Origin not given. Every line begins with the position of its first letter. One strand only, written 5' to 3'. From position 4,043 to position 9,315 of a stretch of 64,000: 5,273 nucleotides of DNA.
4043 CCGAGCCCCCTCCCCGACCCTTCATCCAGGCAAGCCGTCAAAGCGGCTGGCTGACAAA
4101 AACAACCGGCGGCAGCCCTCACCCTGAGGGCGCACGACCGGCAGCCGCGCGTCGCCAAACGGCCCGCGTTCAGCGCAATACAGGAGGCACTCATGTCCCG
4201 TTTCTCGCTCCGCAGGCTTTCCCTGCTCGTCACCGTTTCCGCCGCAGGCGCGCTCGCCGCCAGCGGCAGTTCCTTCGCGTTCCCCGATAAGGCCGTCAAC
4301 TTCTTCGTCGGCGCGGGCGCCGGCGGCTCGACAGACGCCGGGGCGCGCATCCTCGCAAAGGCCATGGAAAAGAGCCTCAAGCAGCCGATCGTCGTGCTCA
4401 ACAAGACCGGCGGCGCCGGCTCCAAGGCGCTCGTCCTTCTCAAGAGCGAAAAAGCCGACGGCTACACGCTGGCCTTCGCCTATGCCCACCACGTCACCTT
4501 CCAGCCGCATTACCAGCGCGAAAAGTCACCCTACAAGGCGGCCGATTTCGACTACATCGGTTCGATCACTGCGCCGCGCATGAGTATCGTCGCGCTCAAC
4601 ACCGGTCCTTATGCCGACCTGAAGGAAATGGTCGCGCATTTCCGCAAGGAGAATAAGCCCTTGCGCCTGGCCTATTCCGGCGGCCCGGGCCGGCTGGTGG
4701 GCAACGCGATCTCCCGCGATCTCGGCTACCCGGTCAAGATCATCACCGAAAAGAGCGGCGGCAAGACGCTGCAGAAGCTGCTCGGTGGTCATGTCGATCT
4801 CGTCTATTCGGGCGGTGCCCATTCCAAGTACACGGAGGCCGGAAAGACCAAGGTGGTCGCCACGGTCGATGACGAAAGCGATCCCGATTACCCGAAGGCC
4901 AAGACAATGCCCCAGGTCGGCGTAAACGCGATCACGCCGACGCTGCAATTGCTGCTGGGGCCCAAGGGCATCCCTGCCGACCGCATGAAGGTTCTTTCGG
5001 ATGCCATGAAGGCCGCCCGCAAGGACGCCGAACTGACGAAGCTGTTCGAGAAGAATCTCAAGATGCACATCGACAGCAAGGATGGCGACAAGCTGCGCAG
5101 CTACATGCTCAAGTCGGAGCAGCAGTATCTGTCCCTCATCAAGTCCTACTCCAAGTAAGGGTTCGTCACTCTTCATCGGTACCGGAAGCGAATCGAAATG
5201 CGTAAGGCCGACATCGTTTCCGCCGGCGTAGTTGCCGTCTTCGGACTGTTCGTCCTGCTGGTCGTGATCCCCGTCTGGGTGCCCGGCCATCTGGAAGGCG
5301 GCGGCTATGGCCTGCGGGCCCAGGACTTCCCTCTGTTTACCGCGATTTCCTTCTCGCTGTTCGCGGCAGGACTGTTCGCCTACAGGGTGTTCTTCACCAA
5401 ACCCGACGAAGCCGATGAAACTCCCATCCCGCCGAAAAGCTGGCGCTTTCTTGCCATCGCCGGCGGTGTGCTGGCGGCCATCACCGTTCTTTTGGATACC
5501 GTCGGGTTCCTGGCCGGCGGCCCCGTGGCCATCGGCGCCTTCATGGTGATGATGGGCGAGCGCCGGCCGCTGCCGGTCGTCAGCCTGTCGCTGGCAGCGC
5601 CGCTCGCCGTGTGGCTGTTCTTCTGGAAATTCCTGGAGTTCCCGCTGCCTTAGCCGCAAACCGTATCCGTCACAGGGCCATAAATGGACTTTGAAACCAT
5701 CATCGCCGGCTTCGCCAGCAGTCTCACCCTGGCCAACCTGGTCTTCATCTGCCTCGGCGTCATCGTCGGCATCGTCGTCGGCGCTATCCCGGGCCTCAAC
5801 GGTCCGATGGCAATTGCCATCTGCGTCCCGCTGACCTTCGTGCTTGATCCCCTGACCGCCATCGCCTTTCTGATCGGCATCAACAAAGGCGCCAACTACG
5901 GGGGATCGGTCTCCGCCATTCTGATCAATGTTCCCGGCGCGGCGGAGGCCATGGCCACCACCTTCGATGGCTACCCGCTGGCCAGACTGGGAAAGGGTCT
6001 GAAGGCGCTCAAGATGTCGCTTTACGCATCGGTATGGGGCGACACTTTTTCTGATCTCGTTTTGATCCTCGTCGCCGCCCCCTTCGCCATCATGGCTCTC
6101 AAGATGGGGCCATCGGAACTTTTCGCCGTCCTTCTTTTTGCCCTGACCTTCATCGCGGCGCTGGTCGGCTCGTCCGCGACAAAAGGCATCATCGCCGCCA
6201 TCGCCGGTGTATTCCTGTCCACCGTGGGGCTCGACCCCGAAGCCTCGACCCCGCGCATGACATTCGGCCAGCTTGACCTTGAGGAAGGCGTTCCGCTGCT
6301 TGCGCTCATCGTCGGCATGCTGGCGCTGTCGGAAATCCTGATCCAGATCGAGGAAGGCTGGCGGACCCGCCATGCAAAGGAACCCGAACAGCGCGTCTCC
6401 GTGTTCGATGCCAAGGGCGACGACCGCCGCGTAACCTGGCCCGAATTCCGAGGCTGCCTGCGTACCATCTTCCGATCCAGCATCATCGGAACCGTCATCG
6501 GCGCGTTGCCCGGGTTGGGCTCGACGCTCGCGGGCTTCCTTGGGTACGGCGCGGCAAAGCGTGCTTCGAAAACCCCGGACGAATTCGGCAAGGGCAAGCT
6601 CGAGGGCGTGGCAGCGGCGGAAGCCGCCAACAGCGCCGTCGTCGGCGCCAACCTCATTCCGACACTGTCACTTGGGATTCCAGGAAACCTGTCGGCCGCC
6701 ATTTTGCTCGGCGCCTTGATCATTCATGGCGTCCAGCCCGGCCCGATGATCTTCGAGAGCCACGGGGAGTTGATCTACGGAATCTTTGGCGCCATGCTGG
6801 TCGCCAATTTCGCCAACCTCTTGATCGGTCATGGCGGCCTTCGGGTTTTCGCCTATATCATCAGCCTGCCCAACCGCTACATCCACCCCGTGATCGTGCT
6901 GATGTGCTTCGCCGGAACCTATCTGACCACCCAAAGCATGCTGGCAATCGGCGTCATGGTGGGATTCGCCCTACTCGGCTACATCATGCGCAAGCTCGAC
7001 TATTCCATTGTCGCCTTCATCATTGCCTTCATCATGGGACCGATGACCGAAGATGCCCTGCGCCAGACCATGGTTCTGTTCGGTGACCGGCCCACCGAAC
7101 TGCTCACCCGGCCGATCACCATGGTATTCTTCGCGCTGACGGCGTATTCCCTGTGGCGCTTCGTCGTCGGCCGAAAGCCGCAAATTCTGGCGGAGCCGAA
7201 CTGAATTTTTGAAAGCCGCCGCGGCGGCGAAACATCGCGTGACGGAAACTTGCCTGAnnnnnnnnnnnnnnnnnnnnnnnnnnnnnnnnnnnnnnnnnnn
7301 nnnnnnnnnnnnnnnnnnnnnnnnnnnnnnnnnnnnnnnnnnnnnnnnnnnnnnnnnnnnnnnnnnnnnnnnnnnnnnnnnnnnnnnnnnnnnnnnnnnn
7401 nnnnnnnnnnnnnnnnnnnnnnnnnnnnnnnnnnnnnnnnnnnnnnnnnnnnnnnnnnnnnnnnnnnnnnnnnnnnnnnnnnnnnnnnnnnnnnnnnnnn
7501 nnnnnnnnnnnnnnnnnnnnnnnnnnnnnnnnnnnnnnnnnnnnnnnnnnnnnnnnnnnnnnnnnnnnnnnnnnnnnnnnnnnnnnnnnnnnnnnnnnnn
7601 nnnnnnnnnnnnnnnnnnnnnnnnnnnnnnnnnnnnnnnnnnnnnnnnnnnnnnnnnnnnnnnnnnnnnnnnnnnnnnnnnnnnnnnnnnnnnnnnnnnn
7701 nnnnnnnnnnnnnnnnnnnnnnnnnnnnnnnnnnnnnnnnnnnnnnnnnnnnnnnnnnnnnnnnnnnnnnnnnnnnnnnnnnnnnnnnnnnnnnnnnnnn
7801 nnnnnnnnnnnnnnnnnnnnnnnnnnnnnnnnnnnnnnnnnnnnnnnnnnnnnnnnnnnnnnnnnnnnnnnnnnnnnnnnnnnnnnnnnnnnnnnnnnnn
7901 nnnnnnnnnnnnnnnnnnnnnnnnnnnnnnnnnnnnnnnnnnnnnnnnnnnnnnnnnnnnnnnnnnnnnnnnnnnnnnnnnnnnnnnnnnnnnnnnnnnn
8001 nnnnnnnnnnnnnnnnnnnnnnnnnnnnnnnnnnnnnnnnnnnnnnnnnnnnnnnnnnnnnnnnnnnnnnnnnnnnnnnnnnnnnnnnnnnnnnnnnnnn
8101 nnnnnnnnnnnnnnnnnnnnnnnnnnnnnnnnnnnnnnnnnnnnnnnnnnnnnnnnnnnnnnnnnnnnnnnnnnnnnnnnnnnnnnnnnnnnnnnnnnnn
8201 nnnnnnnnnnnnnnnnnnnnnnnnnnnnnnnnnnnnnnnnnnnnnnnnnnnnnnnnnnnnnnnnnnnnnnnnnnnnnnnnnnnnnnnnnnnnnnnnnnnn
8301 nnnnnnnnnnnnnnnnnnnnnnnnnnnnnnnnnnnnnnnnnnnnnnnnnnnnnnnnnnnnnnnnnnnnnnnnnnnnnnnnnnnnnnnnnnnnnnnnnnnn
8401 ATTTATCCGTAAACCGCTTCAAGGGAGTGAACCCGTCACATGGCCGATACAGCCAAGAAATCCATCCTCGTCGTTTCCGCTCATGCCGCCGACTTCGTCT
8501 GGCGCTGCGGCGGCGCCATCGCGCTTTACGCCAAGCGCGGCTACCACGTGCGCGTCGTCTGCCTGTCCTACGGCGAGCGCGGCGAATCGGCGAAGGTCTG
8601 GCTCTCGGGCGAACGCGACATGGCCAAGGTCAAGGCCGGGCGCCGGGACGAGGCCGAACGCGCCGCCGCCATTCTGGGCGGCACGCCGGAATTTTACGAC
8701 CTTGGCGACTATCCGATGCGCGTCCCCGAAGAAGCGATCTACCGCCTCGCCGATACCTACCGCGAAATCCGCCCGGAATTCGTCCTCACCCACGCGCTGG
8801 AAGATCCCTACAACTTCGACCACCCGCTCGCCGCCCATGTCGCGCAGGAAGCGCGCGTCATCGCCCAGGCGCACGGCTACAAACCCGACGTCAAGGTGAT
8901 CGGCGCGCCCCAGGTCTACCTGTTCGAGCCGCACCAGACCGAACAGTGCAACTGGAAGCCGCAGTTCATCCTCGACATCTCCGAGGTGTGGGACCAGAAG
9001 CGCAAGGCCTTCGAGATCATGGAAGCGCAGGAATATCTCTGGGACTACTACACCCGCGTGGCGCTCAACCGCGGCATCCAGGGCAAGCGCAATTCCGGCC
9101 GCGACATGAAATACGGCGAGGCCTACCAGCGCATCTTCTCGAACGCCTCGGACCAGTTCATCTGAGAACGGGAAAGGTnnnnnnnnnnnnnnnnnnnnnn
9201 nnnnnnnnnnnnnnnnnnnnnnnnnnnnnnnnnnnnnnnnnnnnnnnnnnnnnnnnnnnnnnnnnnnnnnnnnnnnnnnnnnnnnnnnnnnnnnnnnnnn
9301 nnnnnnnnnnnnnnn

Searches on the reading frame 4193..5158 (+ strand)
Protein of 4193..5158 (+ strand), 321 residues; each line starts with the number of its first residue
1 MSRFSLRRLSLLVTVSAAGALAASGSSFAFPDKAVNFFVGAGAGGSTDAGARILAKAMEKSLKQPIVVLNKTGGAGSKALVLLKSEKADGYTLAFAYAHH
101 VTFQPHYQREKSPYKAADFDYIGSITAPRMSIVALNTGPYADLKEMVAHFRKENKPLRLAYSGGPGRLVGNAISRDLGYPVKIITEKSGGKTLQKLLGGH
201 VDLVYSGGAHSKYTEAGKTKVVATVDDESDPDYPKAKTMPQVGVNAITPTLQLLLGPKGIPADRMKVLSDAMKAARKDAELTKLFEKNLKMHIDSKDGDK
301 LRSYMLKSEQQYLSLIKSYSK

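Call 8: search_protein_families(library=pfam, proteins=[window:4193-5158:+], max_evalue=0.01)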
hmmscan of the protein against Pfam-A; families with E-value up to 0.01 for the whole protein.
window:4193-5158:+ (321 aa): 2 families
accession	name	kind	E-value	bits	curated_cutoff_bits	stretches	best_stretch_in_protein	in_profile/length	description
PF03401.19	TctC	-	9.4e-28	97.9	27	1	51-288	2-242/274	Tripartite tricarboxylate transporter family receptor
PF12974.12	Phosphonate-bd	-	0.0068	16.2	27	0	170-227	20-78/242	ABC transporter, phosphonate, periplasmic substrate-binding protein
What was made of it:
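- On TctC/Bug family (Pfam PF03401), TTT solute receptors: The canonical TctC at 4193-5158 scores 97.9 (call 8).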

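Call 9: search_protein_families(library=ncbifam, proteins=[window:4193-5158:+], max_evalue=0.01)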
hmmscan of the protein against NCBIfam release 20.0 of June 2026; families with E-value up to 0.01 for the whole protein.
window:4193-5158:+ (321 aa): 0 families

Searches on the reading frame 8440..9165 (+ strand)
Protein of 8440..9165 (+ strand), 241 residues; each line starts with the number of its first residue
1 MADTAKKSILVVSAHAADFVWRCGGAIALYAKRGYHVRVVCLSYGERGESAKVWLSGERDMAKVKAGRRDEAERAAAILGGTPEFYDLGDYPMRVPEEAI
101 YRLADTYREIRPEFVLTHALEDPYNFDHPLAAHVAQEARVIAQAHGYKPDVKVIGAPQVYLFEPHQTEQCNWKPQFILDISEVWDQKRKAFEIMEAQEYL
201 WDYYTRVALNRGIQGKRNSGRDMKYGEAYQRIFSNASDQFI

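Call 67: search_protein_families(library=pfam, proteins=[window:8440-9165:+], max_evalue=0.01)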
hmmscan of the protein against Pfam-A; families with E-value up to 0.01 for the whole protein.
window:8440-9165:+ (241 aa): 2 families
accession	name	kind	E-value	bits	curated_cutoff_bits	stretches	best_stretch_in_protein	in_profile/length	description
PF02585.22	PIG-L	-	5.7e-21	75.8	28.2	1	10-138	1-128/129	GlcNAc-PI de-N-acetylase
PF13477.12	Glyco_trans_4_2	-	0.0096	16.5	23.4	0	100-146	63-108/139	Glycosyl transferase 4-like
